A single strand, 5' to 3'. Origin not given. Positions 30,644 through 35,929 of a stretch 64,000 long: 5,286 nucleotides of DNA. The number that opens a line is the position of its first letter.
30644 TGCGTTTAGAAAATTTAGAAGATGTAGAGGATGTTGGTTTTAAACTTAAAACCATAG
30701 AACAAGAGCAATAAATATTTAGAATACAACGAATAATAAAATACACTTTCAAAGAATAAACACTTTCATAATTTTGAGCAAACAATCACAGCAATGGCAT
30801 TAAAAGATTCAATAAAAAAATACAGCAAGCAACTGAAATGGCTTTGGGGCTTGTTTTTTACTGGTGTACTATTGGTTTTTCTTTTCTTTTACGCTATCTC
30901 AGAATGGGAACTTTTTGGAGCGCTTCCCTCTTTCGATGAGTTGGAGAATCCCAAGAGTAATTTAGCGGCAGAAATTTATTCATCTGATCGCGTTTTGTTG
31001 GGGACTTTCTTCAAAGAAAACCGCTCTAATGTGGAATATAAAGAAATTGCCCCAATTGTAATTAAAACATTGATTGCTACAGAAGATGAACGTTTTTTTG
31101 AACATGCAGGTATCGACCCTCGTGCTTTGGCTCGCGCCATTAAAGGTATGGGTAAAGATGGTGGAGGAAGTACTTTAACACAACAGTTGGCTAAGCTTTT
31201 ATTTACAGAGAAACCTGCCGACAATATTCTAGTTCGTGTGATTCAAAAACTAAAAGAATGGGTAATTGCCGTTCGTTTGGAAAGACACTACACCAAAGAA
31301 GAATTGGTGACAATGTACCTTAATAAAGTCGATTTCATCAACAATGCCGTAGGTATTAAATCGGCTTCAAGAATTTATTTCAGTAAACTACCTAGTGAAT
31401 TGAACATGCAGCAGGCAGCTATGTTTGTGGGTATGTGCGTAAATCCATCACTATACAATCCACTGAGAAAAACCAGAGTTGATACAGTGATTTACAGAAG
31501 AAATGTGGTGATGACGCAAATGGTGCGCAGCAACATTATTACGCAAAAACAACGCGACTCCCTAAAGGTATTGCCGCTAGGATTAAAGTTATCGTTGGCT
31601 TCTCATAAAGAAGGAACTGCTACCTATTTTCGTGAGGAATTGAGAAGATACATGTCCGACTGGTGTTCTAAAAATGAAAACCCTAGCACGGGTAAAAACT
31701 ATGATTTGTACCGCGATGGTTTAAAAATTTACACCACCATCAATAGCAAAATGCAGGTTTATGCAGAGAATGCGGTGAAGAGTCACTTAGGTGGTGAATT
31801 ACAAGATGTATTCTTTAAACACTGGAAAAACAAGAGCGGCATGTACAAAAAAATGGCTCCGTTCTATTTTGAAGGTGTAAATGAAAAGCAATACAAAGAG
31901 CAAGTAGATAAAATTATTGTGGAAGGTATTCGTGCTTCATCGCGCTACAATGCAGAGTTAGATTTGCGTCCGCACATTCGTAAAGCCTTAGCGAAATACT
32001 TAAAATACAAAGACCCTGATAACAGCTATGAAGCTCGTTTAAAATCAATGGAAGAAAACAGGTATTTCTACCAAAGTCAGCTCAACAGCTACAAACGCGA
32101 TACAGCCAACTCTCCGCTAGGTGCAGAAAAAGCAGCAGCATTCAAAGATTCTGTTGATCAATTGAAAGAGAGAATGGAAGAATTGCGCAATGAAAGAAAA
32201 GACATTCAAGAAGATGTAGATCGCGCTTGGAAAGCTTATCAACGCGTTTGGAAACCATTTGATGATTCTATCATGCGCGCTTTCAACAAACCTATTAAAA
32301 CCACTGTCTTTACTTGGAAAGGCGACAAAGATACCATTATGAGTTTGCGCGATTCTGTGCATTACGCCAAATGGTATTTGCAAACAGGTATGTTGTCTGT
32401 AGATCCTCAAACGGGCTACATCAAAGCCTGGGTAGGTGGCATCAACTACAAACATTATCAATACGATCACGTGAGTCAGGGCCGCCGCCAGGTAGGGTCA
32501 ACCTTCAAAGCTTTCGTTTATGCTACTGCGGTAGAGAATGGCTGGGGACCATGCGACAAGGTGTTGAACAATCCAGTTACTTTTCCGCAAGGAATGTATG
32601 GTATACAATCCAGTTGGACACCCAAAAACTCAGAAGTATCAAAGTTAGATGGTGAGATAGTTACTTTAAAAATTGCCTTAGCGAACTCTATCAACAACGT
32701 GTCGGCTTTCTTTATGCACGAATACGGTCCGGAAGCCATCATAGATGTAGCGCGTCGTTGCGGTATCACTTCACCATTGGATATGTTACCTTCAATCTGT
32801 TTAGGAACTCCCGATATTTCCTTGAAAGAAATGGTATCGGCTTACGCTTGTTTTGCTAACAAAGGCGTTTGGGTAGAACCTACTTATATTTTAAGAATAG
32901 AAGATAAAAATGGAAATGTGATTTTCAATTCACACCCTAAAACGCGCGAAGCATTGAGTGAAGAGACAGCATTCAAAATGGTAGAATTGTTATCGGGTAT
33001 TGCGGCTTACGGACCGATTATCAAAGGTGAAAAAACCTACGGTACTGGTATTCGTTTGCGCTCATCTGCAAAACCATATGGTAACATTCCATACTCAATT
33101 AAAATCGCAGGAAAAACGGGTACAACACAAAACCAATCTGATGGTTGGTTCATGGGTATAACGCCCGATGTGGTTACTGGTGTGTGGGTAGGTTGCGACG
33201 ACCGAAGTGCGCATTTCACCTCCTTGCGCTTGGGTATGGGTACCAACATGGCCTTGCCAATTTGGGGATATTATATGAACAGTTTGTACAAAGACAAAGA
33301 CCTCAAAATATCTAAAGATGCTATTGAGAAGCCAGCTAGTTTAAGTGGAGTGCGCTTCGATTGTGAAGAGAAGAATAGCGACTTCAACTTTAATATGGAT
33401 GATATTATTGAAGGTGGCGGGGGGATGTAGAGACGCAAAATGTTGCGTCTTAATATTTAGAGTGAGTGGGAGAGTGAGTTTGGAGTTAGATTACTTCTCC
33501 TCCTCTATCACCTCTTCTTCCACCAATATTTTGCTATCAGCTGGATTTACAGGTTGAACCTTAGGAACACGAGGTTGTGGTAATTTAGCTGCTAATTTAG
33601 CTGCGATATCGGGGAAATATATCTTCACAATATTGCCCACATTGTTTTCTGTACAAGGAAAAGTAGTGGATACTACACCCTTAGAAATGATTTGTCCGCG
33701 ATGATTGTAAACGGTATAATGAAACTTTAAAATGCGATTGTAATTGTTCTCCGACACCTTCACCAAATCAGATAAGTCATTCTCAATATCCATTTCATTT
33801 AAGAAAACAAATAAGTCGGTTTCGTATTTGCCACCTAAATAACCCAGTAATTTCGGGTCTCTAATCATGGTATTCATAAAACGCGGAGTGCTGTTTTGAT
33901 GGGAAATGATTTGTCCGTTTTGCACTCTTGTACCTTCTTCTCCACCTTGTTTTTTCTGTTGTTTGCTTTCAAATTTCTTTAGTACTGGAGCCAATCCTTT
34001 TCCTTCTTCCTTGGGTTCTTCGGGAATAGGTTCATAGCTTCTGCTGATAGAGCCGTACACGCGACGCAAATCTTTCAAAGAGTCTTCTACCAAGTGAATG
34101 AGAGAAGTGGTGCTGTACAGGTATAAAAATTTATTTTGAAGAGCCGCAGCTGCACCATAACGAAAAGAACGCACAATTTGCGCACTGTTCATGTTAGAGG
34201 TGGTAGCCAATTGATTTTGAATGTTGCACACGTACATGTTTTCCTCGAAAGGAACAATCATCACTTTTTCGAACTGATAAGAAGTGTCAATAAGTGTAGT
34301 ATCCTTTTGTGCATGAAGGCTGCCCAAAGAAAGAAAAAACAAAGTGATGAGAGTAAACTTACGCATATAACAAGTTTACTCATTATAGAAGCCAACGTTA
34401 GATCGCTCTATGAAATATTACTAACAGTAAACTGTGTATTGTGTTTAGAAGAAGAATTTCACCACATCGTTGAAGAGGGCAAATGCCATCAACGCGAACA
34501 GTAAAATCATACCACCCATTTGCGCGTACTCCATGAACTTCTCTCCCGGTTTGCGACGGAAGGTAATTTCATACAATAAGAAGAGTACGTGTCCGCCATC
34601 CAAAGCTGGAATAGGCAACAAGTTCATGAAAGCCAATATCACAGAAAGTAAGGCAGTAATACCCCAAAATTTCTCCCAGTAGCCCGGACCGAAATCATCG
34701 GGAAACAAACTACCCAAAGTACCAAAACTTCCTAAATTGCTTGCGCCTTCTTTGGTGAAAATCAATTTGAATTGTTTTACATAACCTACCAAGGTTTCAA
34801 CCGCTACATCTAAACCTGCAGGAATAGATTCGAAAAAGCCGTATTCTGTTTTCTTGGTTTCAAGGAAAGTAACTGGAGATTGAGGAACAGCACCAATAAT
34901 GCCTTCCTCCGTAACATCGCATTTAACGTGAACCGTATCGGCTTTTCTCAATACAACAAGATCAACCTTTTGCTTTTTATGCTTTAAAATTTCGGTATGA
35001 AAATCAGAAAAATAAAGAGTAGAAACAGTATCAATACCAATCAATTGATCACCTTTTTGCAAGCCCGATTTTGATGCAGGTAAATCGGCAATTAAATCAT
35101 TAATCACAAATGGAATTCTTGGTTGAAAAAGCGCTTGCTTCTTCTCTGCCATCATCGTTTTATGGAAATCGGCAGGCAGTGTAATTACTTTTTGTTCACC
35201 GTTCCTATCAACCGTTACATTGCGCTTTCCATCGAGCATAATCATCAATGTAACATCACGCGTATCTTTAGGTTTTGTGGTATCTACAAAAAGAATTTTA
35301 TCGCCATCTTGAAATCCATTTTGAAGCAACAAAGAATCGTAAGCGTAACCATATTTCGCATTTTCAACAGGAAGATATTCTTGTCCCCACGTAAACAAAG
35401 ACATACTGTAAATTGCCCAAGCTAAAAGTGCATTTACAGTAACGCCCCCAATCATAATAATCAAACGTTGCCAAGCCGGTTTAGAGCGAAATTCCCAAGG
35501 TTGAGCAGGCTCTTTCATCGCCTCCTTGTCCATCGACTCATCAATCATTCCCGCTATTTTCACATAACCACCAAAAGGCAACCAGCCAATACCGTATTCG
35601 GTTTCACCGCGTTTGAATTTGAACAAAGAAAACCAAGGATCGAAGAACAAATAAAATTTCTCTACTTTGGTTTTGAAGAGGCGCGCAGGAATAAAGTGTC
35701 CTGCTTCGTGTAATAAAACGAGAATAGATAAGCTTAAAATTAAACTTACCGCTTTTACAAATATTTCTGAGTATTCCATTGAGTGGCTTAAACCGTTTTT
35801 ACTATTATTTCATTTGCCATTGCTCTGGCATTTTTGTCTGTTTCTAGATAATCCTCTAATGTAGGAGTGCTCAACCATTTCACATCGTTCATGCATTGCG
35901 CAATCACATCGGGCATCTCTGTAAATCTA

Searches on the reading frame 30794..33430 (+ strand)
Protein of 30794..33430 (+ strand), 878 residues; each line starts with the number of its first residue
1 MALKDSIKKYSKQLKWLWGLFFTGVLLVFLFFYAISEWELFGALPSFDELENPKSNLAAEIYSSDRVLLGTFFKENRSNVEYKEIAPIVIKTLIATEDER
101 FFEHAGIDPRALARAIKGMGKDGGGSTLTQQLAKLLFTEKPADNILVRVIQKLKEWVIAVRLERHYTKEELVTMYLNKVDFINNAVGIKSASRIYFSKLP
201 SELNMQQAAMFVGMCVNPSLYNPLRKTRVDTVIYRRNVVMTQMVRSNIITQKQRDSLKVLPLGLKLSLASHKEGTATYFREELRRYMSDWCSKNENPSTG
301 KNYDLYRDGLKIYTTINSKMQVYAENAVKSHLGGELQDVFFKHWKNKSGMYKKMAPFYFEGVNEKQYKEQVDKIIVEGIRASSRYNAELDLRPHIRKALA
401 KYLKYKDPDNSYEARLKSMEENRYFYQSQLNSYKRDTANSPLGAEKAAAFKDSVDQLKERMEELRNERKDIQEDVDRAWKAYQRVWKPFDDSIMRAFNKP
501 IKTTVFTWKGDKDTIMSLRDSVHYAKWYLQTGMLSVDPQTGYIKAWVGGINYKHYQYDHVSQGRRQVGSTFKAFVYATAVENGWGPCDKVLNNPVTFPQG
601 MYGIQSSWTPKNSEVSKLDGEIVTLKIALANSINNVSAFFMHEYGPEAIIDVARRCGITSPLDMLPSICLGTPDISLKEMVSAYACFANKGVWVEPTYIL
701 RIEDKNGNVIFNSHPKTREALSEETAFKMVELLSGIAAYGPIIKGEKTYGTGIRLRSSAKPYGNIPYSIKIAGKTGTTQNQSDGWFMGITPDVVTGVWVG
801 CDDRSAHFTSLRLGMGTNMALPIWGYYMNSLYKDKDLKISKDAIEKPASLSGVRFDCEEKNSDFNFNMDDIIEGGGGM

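Call 62: search_protein_families(library=ncbifam, proteins=[window:30794-33430:+], max_evalue=0.00001)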
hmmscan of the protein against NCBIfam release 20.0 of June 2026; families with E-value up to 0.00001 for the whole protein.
window:30794-33430:+ (878 aa): 14 families
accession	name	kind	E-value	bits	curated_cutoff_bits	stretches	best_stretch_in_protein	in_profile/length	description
TIGR02074.1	PBP_1a_fam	subfamily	7.3e-135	450.8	508.75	1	77-833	2-534/535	PBP1A family penicillin-binding protein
NF051885.1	tranpepglycosPbpC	equivalog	5.6e-96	322.5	900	2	530-838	325-600/632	multimodular transpeptidase-transglycosylase PbpC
NF008643.0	PRK11636.1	equivalog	2.6e-84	284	1263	3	42-330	31-305/850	peptidoglycan glycosyltransferase/peptidoglycan DD-transpeptidase MrcA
TIGR02071.1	PBP_1b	equivalog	6.4e-80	269.2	717.75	2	74-332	144-392/729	penicillin-binding protein 1B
NF038276.1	strep_PBP2A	exception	1.9e-70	238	1100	2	60-322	79-330/716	penicillin-binding protein PBP2A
TIGR02073.1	PBP_1c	equivalog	7.6e-70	236.4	494.2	2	66-333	19-265/728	penicillin-binding protein 1C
NF007061.0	PRK09506.1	equivalog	1.1e-56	192.1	1120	2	74-330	208-454/825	bifunctional glycosyl transferase/transpeptidase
NF038272.1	strep_PBP1A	exception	7.3e-53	179.8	1075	2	11-323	5-307/658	penicillin-binding protein PBP1A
NF011423.0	PRK14850.1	equivalog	1.5e-52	179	1275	2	77-331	157-401/764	penicillin-binding protein 1b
NF038274.1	strep_PBP1B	exception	7.5e-52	176.6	1225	2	522-806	370-640/745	penicillin-binding protein PBP1B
NF008414.0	PRK11240.1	equivalog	3.9e-39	134.3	1121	2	77-255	64-238/774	peptidoglycan glycosyltransferase PbpC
TIGR02070.1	mono_pep_trsgly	equivalog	4.7e-27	95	182.65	1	77-245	55-220/224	monofunctional biosynthetic peptidoglycan transglycosylase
NF010008.0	PRK13481.1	equivalog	3.6e-20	72.4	270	1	76-254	79-260/269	glycosyltransferase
TIGR03423.1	pbp2_mrdA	equivalog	3.6e-07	29.1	455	0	679-781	441-529/593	penicillin-binding protein 2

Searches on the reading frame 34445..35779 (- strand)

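Call 62: search_protein_families(library=ncbifam, proteins=[window:34445-35779:-], max_evalue=0.00001)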
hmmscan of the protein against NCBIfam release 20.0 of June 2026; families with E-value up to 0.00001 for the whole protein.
window:34445-35779:- (444 aa): 2 families
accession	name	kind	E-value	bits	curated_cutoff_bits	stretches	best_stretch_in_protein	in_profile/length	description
TIGR00054.1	TIGR00054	equivalog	1.1e-65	222.1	147.55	1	8-443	4-420/421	RIP metalloprotease RseP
NF008046.0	PRK10779.1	equivalog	1.7e-33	116.4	477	1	6-441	4-449/450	sigma E protease regulator RseP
